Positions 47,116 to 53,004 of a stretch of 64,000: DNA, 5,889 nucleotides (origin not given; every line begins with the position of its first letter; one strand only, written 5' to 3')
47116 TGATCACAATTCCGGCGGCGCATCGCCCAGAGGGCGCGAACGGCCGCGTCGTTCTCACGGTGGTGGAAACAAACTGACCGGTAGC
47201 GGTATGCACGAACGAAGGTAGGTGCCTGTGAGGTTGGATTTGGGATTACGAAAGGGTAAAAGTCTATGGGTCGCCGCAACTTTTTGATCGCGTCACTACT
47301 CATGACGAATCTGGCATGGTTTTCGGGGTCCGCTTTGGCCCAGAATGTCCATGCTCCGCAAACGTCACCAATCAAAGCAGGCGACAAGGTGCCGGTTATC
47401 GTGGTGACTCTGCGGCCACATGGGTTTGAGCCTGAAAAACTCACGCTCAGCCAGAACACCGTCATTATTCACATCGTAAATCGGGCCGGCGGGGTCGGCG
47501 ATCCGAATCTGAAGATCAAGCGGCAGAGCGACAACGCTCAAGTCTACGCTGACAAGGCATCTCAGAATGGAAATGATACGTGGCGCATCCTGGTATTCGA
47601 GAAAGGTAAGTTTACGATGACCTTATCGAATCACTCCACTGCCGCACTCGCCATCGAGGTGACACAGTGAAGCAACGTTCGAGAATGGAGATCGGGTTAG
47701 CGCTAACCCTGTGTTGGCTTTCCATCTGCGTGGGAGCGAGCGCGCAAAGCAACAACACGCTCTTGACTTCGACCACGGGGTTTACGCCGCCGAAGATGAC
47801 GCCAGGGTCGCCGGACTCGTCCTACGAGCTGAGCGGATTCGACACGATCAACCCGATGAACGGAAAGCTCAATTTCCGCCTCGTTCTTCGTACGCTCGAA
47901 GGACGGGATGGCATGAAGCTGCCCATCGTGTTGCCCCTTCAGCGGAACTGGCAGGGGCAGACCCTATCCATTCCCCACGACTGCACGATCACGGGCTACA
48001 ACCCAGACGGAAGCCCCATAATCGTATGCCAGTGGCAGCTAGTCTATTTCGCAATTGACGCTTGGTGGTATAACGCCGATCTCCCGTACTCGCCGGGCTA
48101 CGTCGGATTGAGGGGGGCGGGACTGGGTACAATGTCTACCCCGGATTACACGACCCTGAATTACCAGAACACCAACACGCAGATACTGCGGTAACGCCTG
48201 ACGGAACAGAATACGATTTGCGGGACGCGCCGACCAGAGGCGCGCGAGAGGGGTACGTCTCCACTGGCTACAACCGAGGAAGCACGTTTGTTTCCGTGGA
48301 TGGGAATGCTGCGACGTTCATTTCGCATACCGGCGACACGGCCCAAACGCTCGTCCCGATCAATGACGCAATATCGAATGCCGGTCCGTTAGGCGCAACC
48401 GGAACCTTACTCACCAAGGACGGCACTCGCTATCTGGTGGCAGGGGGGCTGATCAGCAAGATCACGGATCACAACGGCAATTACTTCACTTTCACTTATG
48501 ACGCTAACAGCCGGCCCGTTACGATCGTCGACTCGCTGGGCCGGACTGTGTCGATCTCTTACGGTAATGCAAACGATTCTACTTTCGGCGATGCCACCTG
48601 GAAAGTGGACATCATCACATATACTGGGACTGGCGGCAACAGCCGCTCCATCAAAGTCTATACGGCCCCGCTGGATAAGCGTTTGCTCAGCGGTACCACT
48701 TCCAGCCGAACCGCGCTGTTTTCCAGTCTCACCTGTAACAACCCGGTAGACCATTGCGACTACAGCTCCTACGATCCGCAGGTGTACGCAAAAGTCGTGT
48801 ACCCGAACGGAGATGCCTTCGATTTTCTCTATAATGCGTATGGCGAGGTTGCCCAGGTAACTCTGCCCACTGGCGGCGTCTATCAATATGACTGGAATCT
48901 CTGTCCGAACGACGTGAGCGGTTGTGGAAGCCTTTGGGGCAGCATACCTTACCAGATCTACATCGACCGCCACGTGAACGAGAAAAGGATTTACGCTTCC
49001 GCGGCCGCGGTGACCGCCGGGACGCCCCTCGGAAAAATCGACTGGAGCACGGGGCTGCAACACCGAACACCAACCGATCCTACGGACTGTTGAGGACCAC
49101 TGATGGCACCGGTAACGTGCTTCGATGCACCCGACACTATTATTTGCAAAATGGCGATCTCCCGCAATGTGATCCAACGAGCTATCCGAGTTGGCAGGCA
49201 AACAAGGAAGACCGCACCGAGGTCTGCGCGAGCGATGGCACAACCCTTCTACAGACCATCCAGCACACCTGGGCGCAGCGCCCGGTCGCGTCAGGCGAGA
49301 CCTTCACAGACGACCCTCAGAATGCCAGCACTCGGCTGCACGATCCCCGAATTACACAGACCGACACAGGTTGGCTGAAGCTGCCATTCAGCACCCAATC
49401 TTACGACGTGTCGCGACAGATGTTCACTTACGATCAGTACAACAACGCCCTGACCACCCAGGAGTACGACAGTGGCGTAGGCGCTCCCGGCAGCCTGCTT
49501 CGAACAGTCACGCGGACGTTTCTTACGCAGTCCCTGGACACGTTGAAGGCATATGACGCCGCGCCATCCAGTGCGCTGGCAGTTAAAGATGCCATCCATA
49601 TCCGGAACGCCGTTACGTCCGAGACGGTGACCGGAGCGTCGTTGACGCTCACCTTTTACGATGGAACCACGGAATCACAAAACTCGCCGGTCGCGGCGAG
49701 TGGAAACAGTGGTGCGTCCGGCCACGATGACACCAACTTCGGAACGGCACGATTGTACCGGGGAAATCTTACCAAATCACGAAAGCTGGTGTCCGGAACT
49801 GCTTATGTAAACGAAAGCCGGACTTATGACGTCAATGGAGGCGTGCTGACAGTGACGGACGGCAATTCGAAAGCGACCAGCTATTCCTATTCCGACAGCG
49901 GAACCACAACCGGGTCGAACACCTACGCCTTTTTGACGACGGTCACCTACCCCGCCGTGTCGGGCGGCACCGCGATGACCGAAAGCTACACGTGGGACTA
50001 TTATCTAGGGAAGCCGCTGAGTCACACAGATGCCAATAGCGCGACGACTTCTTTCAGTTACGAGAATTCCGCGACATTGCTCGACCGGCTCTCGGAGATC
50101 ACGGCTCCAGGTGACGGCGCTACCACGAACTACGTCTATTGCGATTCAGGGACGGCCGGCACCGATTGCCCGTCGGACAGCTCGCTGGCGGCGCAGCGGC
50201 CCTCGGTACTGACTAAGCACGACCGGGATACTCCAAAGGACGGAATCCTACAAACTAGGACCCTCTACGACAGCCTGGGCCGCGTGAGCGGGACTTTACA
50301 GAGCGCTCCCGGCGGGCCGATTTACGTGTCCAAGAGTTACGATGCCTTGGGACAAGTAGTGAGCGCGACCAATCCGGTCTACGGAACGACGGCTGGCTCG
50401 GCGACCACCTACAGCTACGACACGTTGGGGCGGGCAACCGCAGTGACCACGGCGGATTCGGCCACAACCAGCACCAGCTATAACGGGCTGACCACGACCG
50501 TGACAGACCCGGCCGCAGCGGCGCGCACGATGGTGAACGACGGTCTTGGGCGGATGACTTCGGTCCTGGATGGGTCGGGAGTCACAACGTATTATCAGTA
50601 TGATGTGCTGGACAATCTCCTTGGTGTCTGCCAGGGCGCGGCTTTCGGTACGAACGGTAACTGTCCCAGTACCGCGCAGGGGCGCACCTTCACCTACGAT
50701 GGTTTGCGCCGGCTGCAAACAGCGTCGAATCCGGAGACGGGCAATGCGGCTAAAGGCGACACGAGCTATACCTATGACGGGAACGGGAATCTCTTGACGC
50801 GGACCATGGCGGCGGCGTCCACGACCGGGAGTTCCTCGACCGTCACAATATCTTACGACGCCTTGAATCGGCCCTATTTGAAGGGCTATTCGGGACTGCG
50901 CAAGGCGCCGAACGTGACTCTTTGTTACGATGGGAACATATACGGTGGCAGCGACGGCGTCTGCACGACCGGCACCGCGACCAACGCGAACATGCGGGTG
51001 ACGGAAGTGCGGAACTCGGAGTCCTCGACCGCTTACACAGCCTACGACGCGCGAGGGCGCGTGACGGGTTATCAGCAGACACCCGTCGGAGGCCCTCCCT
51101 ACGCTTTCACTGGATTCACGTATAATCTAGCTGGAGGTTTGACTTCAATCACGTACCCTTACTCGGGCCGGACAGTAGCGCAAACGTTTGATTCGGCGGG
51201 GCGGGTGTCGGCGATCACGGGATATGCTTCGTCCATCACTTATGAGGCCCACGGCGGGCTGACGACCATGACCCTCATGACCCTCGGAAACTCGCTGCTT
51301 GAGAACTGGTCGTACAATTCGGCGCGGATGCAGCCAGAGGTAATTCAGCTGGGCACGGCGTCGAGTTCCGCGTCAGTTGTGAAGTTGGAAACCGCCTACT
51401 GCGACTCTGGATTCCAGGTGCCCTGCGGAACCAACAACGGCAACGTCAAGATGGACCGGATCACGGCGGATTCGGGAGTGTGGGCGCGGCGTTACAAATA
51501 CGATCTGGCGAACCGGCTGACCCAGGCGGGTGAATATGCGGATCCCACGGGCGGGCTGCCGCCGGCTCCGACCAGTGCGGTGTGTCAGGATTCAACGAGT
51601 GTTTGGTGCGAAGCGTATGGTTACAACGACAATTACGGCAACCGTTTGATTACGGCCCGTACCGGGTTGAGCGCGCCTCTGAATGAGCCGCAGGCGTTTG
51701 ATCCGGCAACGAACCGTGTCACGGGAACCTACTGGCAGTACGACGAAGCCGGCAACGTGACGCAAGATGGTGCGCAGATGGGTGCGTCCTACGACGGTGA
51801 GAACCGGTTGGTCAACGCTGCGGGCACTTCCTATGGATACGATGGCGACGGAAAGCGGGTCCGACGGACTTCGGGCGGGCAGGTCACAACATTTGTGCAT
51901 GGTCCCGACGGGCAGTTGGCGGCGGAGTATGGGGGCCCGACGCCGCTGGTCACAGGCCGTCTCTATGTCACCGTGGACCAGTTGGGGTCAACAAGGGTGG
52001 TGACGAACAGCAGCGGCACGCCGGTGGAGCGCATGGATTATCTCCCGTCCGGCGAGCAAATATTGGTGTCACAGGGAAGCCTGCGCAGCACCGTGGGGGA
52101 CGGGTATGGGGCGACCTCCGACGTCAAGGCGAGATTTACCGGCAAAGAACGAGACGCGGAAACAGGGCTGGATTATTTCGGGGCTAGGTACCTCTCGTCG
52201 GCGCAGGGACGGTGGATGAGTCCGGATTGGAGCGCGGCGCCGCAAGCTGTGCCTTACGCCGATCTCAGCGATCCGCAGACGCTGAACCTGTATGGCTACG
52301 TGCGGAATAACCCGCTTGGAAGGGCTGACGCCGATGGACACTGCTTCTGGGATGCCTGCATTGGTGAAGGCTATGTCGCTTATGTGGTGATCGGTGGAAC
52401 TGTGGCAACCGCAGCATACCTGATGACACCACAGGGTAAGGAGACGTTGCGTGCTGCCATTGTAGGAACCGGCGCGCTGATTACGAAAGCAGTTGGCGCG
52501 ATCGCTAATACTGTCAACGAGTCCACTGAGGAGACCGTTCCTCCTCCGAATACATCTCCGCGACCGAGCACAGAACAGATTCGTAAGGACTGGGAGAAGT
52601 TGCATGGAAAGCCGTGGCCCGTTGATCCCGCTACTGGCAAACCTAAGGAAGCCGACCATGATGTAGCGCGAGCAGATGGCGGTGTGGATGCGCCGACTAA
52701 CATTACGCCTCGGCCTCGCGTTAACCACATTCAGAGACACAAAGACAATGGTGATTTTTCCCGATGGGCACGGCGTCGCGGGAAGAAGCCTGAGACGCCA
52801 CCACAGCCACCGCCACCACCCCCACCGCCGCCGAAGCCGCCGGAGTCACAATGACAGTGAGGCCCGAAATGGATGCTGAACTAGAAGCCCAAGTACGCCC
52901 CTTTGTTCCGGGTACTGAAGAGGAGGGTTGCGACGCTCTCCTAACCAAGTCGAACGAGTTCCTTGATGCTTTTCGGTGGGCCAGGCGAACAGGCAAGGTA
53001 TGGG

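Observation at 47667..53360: RHS/YD-repeat polymorphic toxin with HNH-type nuclease tail, poly-proline C-terminus and overlapping immunity gene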

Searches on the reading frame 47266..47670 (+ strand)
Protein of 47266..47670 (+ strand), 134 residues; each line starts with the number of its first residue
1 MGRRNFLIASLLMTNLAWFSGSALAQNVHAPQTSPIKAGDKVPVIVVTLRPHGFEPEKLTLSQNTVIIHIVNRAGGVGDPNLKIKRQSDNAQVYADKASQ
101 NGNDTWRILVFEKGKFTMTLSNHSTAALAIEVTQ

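Call 4: search_protein_families(library=pfam, proteins=[window:47266-47670:+], max_evalue=0.01)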
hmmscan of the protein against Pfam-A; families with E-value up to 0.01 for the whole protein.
window:47266-47670:+ (134 aa): 1 family
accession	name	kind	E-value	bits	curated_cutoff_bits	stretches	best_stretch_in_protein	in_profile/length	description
PF13473.12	Cupredoxin_1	-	0.0053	17.2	27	0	31-73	16-52/104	Cupredoxin-like domain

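Call 8: search_protein_families(library=ncbifam, proteins=[window:47266-47670:+], max_evalue=0.1)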
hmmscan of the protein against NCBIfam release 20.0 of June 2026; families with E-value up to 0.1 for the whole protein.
window:47266-47670:+ (134 aa): 0 families

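Call 56: find_encoding_contigs(protein=window:47266-47670:+, flank=8000, max_places=3)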
Protein window:47266-47670:+ (134 aa): 1 contig read that carries it; 1 place shown.
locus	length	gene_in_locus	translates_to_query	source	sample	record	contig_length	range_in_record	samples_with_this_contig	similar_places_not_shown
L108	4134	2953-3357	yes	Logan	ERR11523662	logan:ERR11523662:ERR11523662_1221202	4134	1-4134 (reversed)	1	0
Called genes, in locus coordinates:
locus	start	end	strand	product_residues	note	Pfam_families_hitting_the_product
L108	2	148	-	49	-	?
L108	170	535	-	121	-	-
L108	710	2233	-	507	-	-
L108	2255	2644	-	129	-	-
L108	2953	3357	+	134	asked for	-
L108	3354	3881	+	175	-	-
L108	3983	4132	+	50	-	?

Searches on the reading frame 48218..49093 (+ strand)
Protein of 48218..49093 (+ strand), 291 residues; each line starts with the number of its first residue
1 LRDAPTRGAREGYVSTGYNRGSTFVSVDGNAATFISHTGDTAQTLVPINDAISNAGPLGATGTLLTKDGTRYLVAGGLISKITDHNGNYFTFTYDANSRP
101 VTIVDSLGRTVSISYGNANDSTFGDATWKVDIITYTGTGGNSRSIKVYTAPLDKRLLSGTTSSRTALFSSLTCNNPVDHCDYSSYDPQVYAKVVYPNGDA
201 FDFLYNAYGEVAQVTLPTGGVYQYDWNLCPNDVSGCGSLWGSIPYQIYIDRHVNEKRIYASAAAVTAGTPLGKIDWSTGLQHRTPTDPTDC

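Call 4: search_protein_families(library=pfam, proteins=[window:48218-49093:+], max_evalue=0.01)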
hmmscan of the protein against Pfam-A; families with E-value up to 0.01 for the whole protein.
window:48218-49093:+ (291 aa): 1 family
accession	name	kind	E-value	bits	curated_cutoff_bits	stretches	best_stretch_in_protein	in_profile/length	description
PF05593.20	RHS_repeat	-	8.3e-10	39.3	22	1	77-110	5-38/38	RHS Repeat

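Call 59: find_encoding_contigs(protein=window:48296-49093:+, flank=6000, max_places=4)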
Protein window:48296-49093:+ (265 aa): no gene with exactly this product is on record in the collection.

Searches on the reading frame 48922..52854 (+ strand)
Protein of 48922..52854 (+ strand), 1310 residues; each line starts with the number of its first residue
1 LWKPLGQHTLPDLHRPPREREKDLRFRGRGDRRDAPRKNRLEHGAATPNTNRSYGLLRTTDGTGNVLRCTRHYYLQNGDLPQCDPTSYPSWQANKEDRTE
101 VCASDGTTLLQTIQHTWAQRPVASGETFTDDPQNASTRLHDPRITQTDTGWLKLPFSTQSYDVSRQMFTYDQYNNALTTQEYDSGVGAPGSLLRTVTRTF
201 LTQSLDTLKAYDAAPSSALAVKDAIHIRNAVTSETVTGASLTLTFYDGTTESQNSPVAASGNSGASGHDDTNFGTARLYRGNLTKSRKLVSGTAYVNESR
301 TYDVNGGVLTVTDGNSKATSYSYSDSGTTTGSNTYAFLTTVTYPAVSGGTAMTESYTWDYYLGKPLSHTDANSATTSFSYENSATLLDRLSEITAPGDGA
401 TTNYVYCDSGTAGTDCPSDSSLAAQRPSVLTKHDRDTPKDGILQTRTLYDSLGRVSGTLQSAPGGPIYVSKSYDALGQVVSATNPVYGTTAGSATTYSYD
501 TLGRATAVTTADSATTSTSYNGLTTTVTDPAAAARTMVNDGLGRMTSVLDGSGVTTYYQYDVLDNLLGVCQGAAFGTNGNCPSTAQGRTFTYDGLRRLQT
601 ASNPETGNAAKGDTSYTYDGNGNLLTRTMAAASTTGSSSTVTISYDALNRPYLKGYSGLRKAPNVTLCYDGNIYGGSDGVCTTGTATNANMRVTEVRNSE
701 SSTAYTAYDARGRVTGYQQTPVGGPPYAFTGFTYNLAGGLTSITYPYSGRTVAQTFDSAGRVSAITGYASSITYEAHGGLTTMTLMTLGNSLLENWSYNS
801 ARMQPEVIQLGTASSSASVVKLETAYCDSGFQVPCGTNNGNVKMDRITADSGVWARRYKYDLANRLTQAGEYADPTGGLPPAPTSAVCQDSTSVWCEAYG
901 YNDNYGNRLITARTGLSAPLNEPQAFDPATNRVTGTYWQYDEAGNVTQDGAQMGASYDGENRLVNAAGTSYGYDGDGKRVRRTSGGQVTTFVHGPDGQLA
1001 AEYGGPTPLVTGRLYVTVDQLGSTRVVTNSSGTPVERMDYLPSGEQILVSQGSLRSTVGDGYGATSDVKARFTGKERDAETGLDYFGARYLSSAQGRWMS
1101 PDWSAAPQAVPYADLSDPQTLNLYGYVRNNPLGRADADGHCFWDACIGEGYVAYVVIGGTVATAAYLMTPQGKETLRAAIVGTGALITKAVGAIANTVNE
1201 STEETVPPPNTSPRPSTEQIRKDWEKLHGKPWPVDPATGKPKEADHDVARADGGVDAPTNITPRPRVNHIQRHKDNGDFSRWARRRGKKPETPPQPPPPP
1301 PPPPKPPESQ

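Call 4: search_protein_families(library=pfam, proteins=[window:48922-52854:+], max_evalue=0.01)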
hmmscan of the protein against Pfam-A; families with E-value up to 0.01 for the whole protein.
window:48922-52854:+ (1310 aa): 1 family
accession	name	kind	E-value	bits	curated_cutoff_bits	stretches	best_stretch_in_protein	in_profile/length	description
PF05593.20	RHS_repeat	-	2e-21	76.3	22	2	473-514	1-37/38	RHS Repeat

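Call 8: search_protein_families(library=ncbifam, proteins=[window:48922-52854:+], max_evalue=0.1)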
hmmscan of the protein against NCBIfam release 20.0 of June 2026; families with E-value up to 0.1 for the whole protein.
window:48922-52854:+ (1310 aa): 2 families
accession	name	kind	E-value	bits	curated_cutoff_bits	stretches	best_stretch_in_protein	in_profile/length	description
TIGR03696.1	Rhs_assc_core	domain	3.5e-16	59.5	32.5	1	1066-1140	13-76/76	RHS repeat-associated core domain-containing protein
TIGR01643.1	YD_repeat_2x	repeat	2.1e-13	50.2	15.8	2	473-518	1-41/42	YD repeat-containing protein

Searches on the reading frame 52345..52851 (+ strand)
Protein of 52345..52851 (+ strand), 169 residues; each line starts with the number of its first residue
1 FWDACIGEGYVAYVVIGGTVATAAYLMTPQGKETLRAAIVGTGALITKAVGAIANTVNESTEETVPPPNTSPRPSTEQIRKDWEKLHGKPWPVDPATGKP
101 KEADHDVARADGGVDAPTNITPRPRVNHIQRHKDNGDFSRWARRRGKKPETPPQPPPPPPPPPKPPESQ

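Call 7: search_protein_families(library=pfam, proteins=[window:52345-52851:+], max_evalue=10)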
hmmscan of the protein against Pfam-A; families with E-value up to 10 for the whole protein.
seq(169 aa): 0 families

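Call 9: find_homologous_proteins(query=window:52345-52797:+, max_evalue=0.01)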
Query seq(151 aa) (151 aa): 5 proteins with E <= 0.01 among 57 candidates.
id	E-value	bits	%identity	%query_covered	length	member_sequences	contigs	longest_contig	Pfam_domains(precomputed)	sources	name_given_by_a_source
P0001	2.2e-17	81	49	60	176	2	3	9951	-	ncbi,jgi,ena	jgi:hypothetical protein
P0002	9.7e-16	76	60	46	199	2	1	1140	-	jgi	jgi:hypothetical protein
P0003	1.5e-15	75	64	42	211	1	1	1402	PF14040.12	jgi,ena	-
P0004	3.3e-15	74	56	50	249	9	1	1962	-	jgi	jgi:RHS repeat-associated protein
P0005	2.7e-6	45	45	46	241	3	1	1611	-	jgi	jgi:hypothetical protein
